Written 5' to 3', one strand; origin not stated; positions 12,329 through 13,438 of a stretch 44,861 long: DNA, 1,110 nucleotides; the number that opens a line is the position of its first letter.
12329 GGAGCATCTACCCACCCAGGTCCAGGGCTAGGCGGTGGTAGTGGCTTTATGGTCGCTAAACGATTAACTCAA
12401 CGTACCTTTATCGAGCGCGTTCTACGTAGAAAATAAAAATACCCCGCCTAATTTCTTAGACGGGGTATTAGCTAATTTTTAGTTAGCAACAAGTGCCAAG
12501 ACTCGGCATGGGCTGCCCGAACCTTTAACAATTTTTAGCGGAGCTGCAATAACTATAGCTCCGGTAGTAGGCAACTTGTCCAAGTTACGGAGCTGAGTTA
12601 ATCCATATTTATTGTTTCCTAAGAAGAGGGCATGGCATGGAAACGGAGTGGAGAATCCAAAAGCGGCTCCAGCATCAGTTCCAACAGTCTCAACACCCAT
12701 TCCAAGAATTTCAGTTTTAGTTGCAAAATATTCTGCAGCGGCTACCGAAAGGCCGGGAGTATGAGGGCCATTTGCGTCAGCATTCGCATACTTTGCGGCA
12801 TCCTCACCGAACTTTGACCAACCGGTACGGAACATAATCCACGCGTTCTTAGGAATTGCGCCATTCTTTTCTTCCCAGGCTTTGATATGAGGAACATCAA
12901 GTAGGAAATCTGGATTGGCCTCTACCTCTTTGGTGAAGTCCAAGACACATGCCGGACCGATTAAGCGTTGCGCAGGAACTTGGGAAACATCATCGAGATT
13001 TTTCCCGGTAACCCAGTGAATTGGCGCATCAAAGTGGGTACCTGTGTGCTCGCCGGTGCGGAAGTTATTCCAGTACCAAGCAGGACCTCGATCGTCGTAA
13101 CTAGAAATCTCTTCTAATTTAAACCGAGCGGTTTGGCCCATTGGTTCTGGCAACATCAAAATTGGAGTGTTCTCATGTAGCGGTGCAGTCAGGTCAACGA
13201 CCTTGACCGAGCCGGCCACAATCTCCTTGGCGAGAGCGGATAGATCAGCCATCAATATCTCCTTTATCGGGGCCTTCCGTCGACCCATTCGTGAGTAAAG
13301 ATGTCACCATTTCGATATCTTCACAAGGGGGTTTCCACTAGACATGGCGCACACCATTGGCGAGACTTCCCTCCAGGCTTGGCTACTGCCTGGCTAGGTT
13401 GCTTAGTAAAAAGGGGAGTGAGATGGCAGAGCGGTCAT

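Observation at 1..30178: A ~30 kb regulator-less supercluster that reads as tryptophan uptake -> kynurenine -> anthranilate -> aryl-CoA ring reduction and beta-oxidation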

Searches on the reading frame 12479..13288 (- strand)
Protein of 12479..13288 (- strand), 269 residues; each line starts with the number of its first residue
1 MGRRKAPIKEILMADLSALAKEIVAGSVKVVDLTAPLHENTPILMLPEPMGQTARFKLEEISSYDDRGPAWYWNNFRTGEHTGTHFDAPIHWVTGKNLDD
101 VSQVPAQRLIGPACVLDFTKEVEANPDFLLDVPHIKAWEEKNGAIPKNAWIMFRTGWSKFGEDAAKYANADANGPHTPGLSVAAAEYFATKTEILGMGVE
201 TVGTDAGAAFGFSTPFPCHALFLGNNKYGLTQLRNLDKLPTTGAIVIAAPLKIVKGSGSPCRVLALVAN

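Call 4: search_protein_families(library=pfam, proteins=[window:12479-13288:-])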
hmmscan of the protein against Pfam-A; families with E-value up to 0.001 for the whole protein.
window:12479-13288:- (269 aa): 1 family
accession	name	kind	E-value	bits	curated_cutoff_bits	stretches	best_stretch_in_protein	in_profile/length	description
PF04199.19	Cyclase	-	1.6e-39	135.8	23.1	1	31-206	1-142/142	Putative cyclase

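Call 8: search_protein_families(library=ncbifam, proteins=[window:12479-13288:-])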
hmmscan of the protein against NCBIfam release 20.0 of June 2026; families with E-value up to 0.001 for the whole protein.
window:12479-13288:- (269 aa): 1 family
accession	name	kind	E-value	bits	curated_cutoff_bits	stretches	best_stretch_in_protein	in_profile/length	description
TIGR03035.1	trp_arylform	equivalog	1.7e-06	28.2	223.05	1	31-120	3-83/206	arylformamidase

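Call 13: search_solved_structures(query=window:12479-13288:-, max_evalue=0.01, show_alignments=2)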
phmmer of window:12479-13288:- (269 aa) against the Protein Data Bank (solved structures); distinct sequences matched with E-value up to 0.01: 7.
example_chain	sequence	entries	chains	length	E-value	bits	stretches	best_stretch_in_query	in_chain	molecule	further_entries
5nmp_A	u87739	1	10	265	2.5e-82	279.5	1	16-267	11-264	Isatin hydrolase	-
5nnb_A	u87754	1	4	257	1.7e-80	273.5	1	13-268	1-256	isatin hydrolase A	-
5nna_A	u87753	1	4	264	3.1e-80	272.6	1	15-268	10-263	isatin hydrolase A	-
4j0n_A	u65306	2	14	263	5.1e-75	255.5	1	15-267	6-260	Isatin hydrolase B | Putative uncharacterized protein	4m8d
8f9x_A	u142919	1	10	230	4.7e-32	114.6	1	75-267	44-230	Cyclase family protein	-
1r61_A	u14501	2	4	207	1.1e-09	41.3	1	27-265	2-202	metal-dependent hydrolase | Hydrolase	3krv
8hmo_A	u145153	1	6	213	2.8e-07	33.3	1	29-266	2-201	Metal-dependent hydrolase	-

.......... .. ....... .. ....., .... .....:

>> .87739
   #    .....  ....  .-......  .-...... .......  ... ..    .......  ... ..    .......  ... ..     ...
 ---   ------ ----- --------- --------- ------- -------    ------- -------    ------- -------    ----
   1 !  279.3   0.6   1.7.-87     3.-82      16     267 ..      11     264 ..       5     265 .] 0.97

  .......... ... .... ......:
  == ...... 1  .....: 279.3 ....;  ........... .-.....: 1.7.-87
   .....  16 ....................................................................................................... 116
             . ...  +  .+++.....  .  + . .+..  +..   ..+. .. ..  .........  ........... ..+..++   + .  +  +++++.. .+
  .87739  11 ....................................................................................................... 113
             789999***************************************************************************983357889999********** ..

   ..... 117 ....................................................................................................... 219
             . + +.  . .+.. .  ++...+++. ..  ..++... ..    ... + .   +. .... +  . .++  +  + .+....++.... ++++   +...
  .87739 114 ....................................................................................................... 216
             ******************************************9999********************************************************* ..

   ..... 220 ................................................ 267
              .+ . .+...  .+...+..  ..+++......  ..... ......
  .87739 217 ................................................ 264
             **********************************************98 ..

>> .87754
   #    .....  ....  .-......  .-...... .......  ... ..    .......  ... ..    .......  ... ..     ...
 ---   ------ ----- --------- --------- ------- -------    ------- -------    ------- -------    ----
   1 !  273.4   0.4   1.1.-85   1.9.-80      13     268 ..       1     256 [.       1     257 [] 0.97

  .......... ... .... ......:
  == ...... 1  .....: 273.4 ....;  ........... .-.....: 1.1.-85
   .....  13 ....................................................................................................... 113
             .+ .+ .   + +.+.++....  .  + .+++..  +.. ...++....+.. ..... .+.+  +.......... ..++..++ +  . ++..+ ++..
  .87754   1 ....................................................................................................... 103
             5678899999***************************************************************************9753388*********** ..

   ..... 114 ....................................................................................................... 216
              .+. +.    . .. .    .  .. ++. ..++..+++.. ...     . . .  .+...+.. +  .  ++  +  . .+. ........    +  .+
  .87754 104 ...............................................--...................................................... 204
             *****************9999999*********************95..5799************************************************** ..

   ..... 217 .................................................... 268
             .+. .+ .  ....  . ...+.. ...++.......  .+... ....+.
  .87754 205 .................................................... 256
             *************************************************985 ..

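Call 15: find_homologous_proteins(query=window:12479-13288:-, max_evalue=1e-20)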
Query window:12479-13288:- (269 aa): 8000 proteins with E <= 1e-20 among 8000 candidates; the best 120 are listed.
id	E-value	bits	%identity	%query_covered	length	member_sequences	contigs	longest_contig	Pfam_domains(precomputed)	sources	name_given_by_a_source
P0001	4.0e-172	589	99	96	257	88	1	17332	PF04199.20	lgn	-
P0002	1.2e-149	515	85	95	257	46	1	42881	PF04199.20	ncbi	-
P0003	2.6e-149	514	85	95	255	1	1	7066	PF04199.20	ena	-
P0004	1.1e-146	505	84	95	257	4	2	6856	PF04199.20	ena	-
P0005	1.1e-139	482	81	95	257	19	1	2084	PF04199.20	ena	-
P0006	4.1e-136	471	78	95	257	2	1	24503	PF04199.20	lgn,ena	-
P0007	5.1e-136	470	77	95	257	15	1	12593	PF04199.20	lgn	-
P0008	1.9e-135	469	78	95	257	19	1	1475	PF04199.20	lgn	-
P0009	6.7e-134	463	76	96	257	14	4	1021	PF04199.20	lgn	-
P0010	1.8e-132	459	74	96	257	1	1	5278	PF04199.20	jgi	jgi:kynurenine formamidase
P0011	2.6e-132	458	75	96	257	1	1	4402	PF04199.20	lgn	-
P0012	4.1e-132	458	74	95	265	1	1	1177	PF04199.20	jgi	jgi:kynurenine formamidase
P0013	1.5e-131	456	75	96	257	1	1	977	PF04199.20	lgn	-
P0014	3.0e-131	455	74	94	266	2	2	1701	PF04199.20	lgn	-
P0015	1.7e-130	452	75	95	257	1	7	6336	PF04199.20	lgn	-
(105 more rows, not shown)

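Call 17: find_related_loci(query=A1, collection=genome_contigs, flank=10000)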
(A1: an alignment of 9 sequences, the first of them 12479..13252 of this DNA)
Query A1 (257 aa) in genome_contigs; peptide patterns used: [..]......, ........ (x = any residue, [..] = any of these).
599 stretches matched a pattern (row limit reached: there are more); 576 encode a relative of the query (tblastn E <= 1e-3); the best 80 are kept; 80 distinct loci.
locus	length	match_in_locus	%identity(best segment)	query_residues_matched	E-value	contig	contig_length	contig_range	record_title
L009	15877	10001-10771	84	1-257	1e-151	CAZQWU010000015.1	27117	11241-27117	MAG TPA_asm: uncultured Bifidobacterium sp. isolate SRP124364_co1_21 genome assembly, contig: NODE_1478_length_27117_cov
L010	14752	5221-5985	85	1-255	4e-151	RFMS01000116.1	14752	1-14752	MAG: Actinomycetota bacterium isolate LLD_061 Lanier.contig211999.14752bp, whole genome shotgun sequence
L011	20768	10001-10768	82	1-256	2e-143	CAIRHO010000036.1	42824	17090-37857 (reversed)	MAG: uncultured actinobacterium isolate Kiruna3_bin-3203 genome assembly, contig: bin-3203:36/71, whole genome shotgun s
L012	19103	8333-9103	77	1-257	2e-137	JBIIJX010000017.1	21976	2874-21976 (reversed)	MAG: Candidatus Nanopelagicales bacterium isolate ME2001-10-09pf_3300042861_group1_bin215 Rohwer_bin358_scaffold_1497_c2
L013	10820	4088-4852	75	1-255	4e-133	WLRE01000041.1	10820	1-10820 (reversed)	MAG: Actinomycetota bacterium isolate UFOp-RH-27jun17-186 RH-27jun17-186-c41, whole genome shotgun sequence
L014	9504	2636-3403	75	1-256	8e-132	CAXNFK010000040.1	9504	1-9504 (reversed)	MAG: Candidatus Nanopelagicaceae bacterium isolate MiH-16apr19-131 genome assembly, contig: MiH-16apr19-C16307, whole ge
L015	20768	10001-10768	73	1-256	2e-131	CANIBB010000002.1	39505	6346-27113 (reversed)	MAG: Actinobacteria bacterium isolate RE-9nov16-410 genome assembly, contig: RE-9nov16-C1615, whole genome shotgun seque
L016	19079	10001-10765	73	1-255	2e-131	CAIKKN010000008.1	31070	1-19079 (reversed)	MAG: uncultured actinobacterium isolate Kiruna2_bin-0700 genome assembly, contig: bin-0700:08/34, whole genome shotgun s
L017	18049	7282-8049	73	1-256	3e-130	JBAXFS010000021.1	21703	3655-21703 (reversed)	MAG: Actinomycetes bacterium isolate ELA277 MAG277_21, whole genome shotgun sequence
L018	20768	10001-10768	74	1-256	1e-129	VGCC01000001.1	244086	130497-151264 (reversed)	MAG: Actinomycetota bacterium isolate K_Offshore_80m_m2_226 K_Offshore_80m_m2_226_Ga0194132_10000019, whole genome shotg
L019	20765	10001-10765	70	2-256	2e-125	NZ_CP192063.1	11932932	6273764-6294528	Actinoallomurus sp. CA-150999 chromosome, complete genome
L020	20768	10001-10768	82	1-256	6e-144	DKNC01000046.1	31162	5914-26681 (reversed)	MAG TPA_asm: Actinobacteria bacterium UBA7398 UBA7398_contig_5922, whole genome shotgun sequence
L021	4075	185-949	71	1-255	4e-127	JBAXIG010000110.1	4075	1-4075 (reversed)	MAG: Actinomycetes bacterium isolate ELA343 MAG343_110, whole genome shotgun sequence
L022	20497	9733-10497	74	1-255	3e-122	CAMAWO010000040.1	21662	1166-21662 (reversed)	MAG: Bifidobacterium breve isolate MaH-09apr19-236 genome assembly, contig: MaH-09apr19-C5724, whole genome shotgun sequ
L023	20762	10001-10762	69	1-255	2e-121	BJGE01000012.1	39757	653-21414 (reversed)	Actinomycetes bacterium LBMAG_Actinobacteria_hypo.bin8_acSTL DNA, sequence012, whole genome shotgun sequence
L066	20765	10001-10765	62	1-255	1e-108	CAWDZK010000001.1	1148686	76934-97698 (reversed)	MAG: uncultured Actinomycetota bacterium isolate MFD01275.bin.1.75 genome assembly, contig: contig_1557, whole genome sh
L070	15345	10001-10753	63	4-255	1e-108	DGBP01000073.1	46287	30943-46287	MAG TPA_asm: Nocardioidaceae bacterium UBA4001 UBA4001_contig_1768, whole genome shotgun sequence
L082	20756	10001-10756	62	4-255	5e-108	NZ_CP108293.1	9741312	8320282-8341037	Streptomyces sp. NBC_00028 chromosome, complete genome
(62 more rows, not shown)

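Call 26: search_protein_families(library=ncbifam, proteins=[L082:10765-12399:+, L019:44-1246:+], max_evalue=1e-10)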
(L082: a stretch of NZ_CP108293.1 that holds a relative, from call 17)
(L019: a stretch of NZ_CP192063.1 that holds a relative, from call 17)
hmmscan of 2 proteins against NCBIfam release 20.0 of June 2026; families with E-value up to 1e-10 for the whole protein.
L082:10765-12399:+ (544 aa): 50 families (the best 25 are shown)
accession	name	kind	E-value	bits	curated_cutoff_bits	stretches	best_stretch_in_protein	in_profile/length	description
NF005713.0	PRK07525.1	subfamily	1.4e-57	195.5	620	1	1-509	6-540/592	sulfoacetaldehyde acetyltransferase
TIGR03457.1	sulphoacet_xsc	equivalog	6.7e-56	189.8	676.4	1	1-507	2-533/579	sulfoacetaldehyde acetyltransferase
NF005712.0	PRK07524.1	subfamily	2.2e-55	188.1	500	1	3-528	5-529/536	5-guanidino-2-oxopentanoate decarboxylase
NF006187.0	PRK08322.1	equivalog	3e-54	184.4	509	1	1-510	2-511/548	acetolactate synthase large subunit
NF005470.0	PRK07064.1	equivalog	8.7e-52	176.9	495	1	2-465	6-466/552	thiamine pyrophosphate-binding protein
NF006122.0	PRK08266.1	subfamily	5.6e-50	170.3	571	1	3-532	6-528/543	hypothetical protein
TIGR00118.1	acolac_lg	equivalog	7.1e-50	170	538.35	1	1-531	1-537/557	biosynthetic-type acetolactate synthase large subunit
NF006052.0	PRK08199.1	subfamily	2.7e-49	167.9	539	1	4-510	11-520/559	thiamine pyrophosphate protein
NF005114.0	PRK06546.1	equivalog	4.3e-48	164.2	893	1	2-512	4-515/578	pyruvate dehydrogenase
NF006591.0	PRK09124.1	equivalog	2.7e-46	158.1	792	1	2-531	4-532/574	ubiquinone-dependent pyruvate dehydrogenase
NF006378.0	PRK08617.1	equivalog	2e-45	155.2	510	1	3-528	10-538/556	acetolactate synthase AlsS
NF058623.1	HdaclCoAlyACT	equivalog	1.1e-44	153.1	600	1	2-531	11-543/575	2-hydroxyacyl-CoA lyase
TIGR02720.1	pyruv_oxi_spxB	equivalog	1.5e-44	152.3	637.85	1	6-532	4-535/575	pyruvate oxidase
NF006377.0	PRK08611.1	equivalog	5.4e-44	150.7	742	1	2-530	5-531/576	pyruvate oxidase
NF004919.0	PRK06276.1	equivalog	7.4e-43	146.7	866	1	1-464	1-473/582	acetolactate synthase large subunit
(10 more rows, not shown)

L019:44-1246:+ (401 aa): 88 families (the best 25 are shown)
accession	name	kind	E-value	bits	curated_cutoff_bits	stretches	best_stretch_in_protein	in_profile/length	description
TIGR02262.1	benz_CoA_lig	subfamily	5.1e-84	282.8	375.25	1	25-396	129-507/508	benzoate-CoA ligase family protein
NF047394.1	AcylCoAsynMbcS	equivalog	1.6e-75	254.7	850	1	26-397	141-519/525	acyl-CoA synthetase MbcS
NF004837.0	PRK06187.1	subfamily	4.4e-66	223.2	476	1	31-399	146-523/531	long-chain-fatty-acid--CoA ligase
NF053567.1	HBDA_AROS1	equivalog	5.9e-60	203.1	1000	1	3-399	116-520/523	3-hydroxybenzoate--CoA ligase HbdA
NF003313.0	PRK04319.1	equivalog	7.7e-59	199.4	729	1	33-390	187-553/574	acetate--CoA ligase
NF004716.0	PRK06060.1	equivalog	5.7e-55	186.7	1228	1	31-396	123-488/705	p-hydroxybenzoic acid--AMP ligase FadD22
NF005858.0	PRK07787.1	subfamily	2.9e-48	164.5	575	1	48-395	122-469/471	acyl-CoA synthetase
NF005702.0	PRK07514.1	subfamily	3.3e-48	164.3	558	1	24-398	126-500/506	malonyl-CoA synthase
TIGR03208.1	cyc_hxne_CoA_lg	equivalog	5.8e-47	160.6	792.3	1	28-395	160-537/538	cyclohexanecarboxylate-CoA ligase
NF006181.0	PRK08314.1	subfamily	7e-47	159.9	705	1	48-394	197-550/563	long-chain-fatty-acid--CoA ligase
NF006182.0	PRK08316.1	subfamily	1.4e-46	159.1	663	1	33-399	149-518/523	fatty acyl-CoA synthetase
TIGR02188.1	Ac_CoA_lig_AcsA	equivalog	1.9e-46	158.6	724.95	1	44-400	228-607/629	acetate--CoA ligase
NF001208.0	PRK00174.1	subfamily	6.1e-46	157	657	1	40-400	242-622/649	acetate--CoA ligase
NF005801.1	PRK07656.1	equivalog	7.1e-46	156.9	657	1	48-395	157-500/500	FadD3 family acyl-CoA ligase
NF005307.0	PRK06839.1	equivalog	7.1e-46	156.9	748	1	49-400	143-495/496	o-succinylbenzoate--CoA ligase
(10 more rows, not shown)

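Call 71: search_protein_families(library=ncbifam, proteins=[L070:3797-5233:-, L066:2584-4008:+], max_evalue=1e-40)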
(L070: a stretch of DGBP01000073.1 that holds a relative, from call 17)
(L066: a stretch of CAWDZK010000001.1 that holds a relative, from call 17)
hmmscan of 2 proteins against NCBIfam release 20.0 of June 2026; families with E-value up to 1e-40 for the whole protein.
L070:3797-5233:- (479 aa): 47 families (the best 25 are shown)
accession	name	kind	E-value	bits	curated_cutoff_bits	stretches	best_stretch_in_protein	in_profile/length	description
TIGR02262.1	benz_CoA_lig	subfamily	3.1e-104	349.5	375.25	1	11-479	29-506/508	benzoate-CoA ligase family protein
NF004837.0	PRK06187.1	subfamily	5.7e-91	305.3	476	1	8-479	29-519/531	long-chain-fatty-acid--CoA ligase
NF047394.1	AcylCoAsynMbcS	equivalog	6.8e-91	305.4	850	1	12-479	41-517/525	acyl-CoA synthetase MbcS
NF003313.0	PRK04319.1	equivalog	6.5e-83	278.9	729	1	12-476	74-555/574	acetate--CoA ligase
NF053567.1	HBDA_AROS1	equivalog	2.5e-72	243.9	1000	1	11-479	38-516/523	3-hydroxybenzoate--CoA ligase HbdA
NF006182.0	PRK08316.1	subfamily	1.4e-68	231.6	663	1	9-479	33-514/523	fatty acyl-CoA synthetase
NF004114.0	PRK05605.1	equivalog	3.9e-65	220.3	766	1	131-477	213-564/575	long-chain-fatty-acid--CoA ligase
NF006181.0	PRK08314.1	subfamily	2.2e-64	217.7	705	1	132-474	197-546/563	long-chain-fatty-acid--CoA ligase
NF005702.0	PRK07514.1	subfamily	3.8e-62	210.3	558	1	2-479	19-497/506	malonyl-CoA synthase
NF005858.0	PRK07787.1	subfamily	1.4e-61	208.4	575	1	9-478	23-468/471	acyl-CoA synthetase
TIGR02188.1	Ac_CoA_lig_AcsA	equivalog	1e-60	205.7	724.95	1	132-478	232-601/629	acetate--CoA ligase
NF004758.0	PRK06087.1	equivalog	1.6e-59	201.7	736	1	5-479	43-532/548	medium-chain fatty-acid--CoA ligase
NF052269.1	Staph_lig_FadD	equivalog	4.2e-59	200.2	650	1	10-478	25-489/499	long-chain-fatty-acid--CoA ligase FadD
NF005801.1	PRK07656.1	equivalog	7e-59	199.8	657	1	11-479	25-500/500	FadD3 family acyl-CoA ligase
NF001208.0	PRK00174.1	subfamily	8.6e-59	199.4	657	1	125-477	243-615/649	acetate--CoA ligase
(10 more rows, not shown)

L066:2584-4008:+ (475 aa): 45 families (the best 25 are shown)
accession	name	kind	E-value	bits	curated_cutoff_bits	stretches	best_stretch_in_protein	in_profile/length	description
TIGR02262.1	benz_CoA_lig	subfamily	2.2e-101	340.1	375.25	1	8-475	27-506/508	benzoate-CoA ligase family protein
NF047394.1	AcylCoAsynMbcS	equivalog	1.4e-89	301.1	850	1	10-475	40-517/525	acyl-CoA synthetase MbcS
NF004837.0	PRK06187.1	subfamily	5.5e-86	288.9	476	1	5-475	27-519/531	long-chain-fatty-acid--CoA ligase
NF003313.0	PRK04319.1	equivalog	5e-77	259.4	729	1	9-475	72-558/574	acetate--CoA ligase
NF053567.1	HBDA_AROS1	equivalog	1e-69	235.3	1000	1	4-475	32-516/523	3-hydroxybenzoate--CoA ligase HbdA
NF006182.0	PRK08316.1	subfamily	2e-68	231.2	663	1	2-475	27-514/523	fatty acyl-CoA synthetase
NF006181.0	PRK08314.1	subfamily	2.1e-65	221.1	705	1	130-470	199-546/563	long-chain-fatty-acid--CoA ligase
NF005702.0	PRK07514.1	subfamily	3.8e-64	216.9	558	1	9-475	27-497/506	malonyl-CoA synthase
NF004114.0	PRK05605.1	equivalog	5.3e-64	216.5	766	1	127-471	213-562/575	long-chain-fatty-acid--CoA ligase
NF005220.0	PRK06710.1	equivalog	3.2e-62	210.4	1116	1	134-474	205-549/563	long-chain-fatty-acid--CoA ligase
NF005858.0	PRK07787.1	subfamily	4.5e-58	196.8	575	1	38-471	47-465/471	acyl-CoA synthetase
TIGR02188.1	Ac_CoA_lig_AcsA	equivalog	1.2e-57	195.6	724.95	1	132-475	236-602/629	acetate--CoA ligase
NF005714.0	PRK07529.1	subfamily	3.5e-57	194.1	632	1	124-475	207-573/640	acyl-CoA synthetase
NF001208.0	PRK00174.1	subfamily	8.1e-57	192.9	657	1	127-475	249-617/649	acetate--CoA ligase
NF004822.0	PRK06178.1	equivalog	1.8e-56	191.9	782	1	119-471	197-560/571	acyl-CoA synthetase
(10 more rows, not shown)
